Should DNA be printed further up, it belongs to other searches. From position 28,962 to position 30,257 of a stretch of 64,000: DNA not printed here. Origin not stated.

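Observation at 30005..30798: BrnT/BrnA cassette inserted with a 94-bp duplication of the epimerase 3' end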

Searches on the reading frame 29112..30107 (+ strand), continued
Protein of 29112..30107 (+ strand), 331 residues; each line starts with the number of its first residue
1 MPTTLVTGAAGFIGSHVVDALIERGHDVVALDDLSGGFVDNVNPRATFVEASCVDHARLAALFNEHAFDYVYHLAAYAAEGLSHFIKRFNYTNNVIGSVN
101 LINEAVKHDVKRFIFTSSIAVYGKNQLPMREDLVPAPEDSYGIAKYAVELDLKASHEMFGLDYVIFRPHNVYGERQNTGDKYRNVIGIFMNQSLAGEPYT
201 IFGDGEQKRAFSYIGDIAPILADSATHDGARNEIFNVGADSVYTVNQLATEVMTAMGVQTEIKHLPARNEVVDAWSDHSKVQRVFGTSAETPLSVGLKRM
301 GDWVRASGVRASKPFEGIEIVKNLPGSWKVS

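Call 25: search_protein_families(library=pfam, proteins=[L162:13674-13856:+, L162:13831-14103:+, L162:11031-11477:+, L162:11447-12232:+, L162:12264-12521:+, L162:12670-13266:-], max_evalue=0.01)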
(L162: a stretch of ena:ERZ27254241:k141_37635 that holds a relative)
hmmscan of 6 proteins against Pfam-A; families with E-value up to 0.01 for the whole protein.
L162:13674-13856:+ (60 aa): 1 family
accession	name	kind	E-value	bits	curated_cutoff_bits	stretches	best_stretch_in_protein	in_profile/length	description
PF18506.7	RelB-like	-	0.0025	18.1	27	1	5-50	5-53/62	RelB Antitoxin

L162:13831-14103:+ (90 aa): 1 family
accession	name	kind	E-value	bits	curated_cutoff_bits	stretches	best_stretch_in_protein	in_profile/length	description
PF05016.21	ParE_toxin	-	6.5e-10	39.9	23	1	8-87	1-89/89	ParE toxin of type II toxin-antitoxin system, parDE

L162:11031-11477:+ (148 aa): 0 families

L162:11447-12232:+ (261 aa): 0 families

L162:12264-12521:+ (85 aa): 0 families

L162:12670-13266:- (198 aa): 0 families

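Call 46: find_encoding_contigs(protein=P0013, flank=3000, max_places=4)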
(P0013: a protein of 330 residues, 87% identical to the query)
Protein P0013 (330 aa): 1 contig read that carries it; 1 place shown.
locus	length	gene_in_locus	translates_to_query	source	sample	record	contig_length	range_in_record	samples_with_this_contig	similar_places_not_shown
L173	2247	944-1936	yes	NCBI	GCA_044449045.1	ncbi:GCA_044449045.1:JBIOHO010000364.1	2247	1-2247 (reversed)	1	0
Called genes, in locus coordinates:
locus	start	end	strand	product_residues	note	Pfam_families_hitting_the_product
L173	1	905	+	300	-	PF00535:Glycos_transf_2, PF13641:Glyco_tranf_2_3, PF13632:Glyco_trans_2_3 (weak)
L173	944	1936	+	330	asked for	PF01073:3Beta_HSD, PF01370:Epimerase, PF02719:Polysacc_synt_2, PF04321:RmlD_sub_bind, PF05368:NmrA (weak), PF07993:NAD_binding_4 (faint), PF13460:NAD_binding_10, PF16363:GDP_Man_Dehyd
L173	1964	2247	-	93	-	PF02810:SEC-C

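Call 53: search_protein_families(library=pfam, proteins=[L002:1103-1291:+, L002:1288-1563:+, L005:10503-10724:-, L005:10794-11036:-, L021:7025-7492:+, L102:6092-7378:+, L045:7507-7881:+, L045:7878-8210:+, L017:7041-7229:+, L017:7262-7627:-], max_evalue=0.01)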
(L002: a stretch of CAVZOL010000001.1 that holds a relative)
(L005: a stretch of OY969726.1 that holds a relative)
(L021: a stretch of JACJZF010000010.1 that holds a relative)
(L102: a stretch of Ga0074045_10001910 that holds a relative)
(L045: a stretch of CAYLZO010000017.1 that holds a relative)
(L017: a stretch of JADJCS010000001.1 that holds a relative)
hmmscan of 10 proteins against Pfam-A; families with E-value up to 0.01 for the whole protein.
L002:1103-1291:+ (62 aa): 0 families

L002:1288-1563:+ (91 aa): 1 family
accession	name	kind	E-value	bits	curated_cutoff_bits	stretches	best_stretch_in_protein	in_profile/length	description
PF05016.21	ParE_toxin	-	3.9e-17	63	23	1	3-90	1-88/89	ParE toxin of type II toxin-antitoxin system, parDE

L005:10503-10724:- (73 aa): 1 family
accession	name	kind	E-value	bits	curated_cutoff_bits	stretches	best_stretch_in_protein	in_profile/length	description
PF06296.18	RelE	-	6e-06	26.9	27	1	8-68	36-93/120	RelE toxin of RelE / RelB toxin-antitoxin system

L005:10794-11036:- (80 aa): 0 families

L021:7025-7492:+ (155 aa): 0 families

L102:6092-7378:+ (428 aa): 1 family
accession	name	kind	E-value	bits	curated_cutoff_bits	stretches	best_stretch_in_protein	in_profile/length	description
PF13480.13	Acetyltransf_6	-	2.2e-23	83.4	22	1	203-347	2-143/143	Acetyltransferase (GNAT) domain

L045:7507-7881:+ (124 aa): 0 families

L045:7878-8210:+ (110 aa): 1 family
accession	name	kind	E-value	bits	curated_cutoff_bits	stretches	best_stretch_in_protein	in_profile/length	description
PF11239.13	DUF3040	-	0.0076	16.9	24.7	0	39-69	3-35/84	Protein of unknown function (DUF3040)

L017:7041-7229:+ (62 aa): 3 families
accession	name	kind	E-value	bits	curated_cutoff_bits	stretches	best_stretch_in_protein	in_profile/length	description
PF21748.3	UPF0150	-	0.00037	20.8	27.3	1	14-48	17-52/64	UPF0150-like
PF12910.14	PHD_like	-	0.0024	18.3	27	1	6-47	57-98/141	Antitoxin of toxin-antitoxin, RelE / RelB, TA system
PF24113.1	DUF7387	-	0.0036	18.1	27.9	1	21-57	27-66/85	Family of unknown function (DUF7387)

L017:7262-7627:- (121 aa): 1 family
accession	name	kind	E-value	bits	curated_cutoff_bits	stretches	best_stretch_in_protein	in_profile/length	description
PF18480.7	DUF5615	-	6.8e-21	74.6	23.8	1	12-112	3-107/110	Domain of unknown function (DUF5615)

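Call 55: list_cluster_members(proteins=[P0001, P0121])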
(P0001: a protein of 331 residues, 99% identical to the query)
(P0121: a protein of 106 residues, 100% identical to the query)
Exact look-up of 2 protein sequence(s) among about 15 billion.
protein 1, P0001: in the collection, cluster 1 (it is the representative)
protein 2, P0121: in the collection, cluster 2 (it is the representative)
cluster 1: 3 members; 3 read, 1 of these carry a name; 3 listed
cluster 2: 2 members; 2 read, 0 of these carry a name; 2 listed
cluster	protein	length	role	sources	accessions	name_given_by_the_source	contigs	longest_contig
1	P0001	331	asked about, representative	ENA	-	-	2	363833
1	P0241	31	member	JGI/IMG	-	hypothetical protein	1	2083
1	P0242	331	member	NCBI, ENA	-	-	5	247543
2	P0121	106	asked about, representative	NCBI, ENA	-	-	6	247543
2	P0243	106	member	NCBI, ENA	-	-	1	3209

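Call 58: find_encoding_contigs(protein=P0241, flank=3000, max_places=5)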
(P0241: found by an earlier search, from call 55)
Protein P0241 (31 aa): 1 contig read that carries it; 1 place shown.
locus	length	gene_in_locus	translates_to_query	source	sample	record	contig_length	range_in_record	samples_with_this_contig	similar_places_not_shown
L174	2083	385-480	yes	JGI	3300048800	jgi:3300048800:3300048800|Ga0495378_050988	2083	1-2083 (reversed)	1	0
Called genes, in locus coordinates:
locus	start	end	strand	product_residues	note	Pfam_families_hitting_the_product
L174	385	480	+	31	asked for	-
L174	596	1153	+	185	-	PF05685:Uma2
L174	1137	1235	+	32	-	-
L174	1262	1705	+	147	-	-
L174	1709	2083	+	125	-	?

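Call 70: search_protein_families(library=pfam, proteins=[L005:11052-12977:-, L002:1678-3120:+, L045:8228-9436:+, L174:596-1153:+, L017:7380-7826:-, L174:1262-1705:+], max_evalue=0.001)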
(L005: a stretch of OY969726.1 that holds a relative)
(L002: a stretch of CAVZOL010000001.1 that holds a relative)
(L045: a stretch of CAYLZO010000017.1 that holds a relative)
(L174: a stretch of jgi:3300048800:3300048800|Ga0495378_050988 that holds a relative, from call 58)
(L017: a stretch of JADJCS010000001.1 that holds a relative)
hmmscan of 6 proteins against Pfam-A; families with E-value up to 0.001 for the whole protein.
L005:11052-12977:- (641 aa): 4 families
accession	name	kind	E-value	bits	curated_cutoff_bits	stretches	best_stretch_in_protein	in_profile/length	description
PF19755.4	DUF6242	-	1.9e-13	51.3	29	0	118-170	165-217/217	Domain of unknown function (DUF6242)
PF15902.12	Sortilin-Vps10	-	2.7e-13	49.9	33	0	69-132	375-434/446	Sortilin, neurotensin receptor 3,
PF02012.26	BNR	-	1.5e-12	46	27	0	161-172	1-12/12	BNR/Asp-box repeat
PF13860.13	FlgD_ig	-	0.00043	20.7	27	1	574-622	14-69/79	FlgD Ig-like domain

L002:1678-3120:+ (480 aa): 1 family
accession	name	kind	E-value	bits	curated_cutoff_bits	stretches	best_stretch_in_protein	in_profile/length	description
PF03739.19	LptF_LptG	-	2.6e-86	290.3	27.9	1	25-445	2-353/353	Lipopolysaccharide export system permease LptF/LptG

L045:8228-9436:+ (402 aa): 5 families
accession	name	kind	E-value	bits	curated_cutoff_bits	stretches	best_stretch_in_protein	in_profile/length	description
PF13692.12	Glyco_trans_1_4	-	4.4e-22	79.3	27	1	218-364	2-142/142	Glycosyl transferases group 1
PF00534.26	Glycos_transf_1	-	3.9e-21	75.8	26.4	1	210-377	8-171/172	Glycosyl transferases group 1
PF13439.12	Glyco_transf_4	-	3.7e-19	69.8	28.5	1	17-197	3-168/170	Glycosyltransferase Family 4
PF13579.12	Glyco_trans_4_4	-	3.4e-17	63.7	29.7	1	16-193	1-157/158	Glycosyl transferase 4-like domain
PF13524.12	Glyco_trans_1_2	-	7.2e-17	62.1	25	1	250-387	16-137/144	Glycosyl transferase-like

L174:596-1153:+ (185 aa): 1 family
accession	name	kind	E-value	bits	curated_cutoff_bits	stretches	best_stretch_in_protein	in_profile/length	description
PF05685.18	Uma2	-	1.6e-41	142.1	27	1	12-180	2-172/172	Putative restriction endonuclease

L017:7380-7826:- (148 aa): 1 family
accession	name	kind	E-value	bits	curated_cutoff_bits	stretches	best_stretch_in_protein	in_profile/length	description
PF04255.20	DUF433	-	5.9e-21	74.5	23.6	1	6-61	1-56/56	Protein of unknown function (DUF433)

L174:1262-1705:+ (147 aa): 0 families

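Call 71: find_encoding_contigs(protein=P0242, flank=5000, max_places=10)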
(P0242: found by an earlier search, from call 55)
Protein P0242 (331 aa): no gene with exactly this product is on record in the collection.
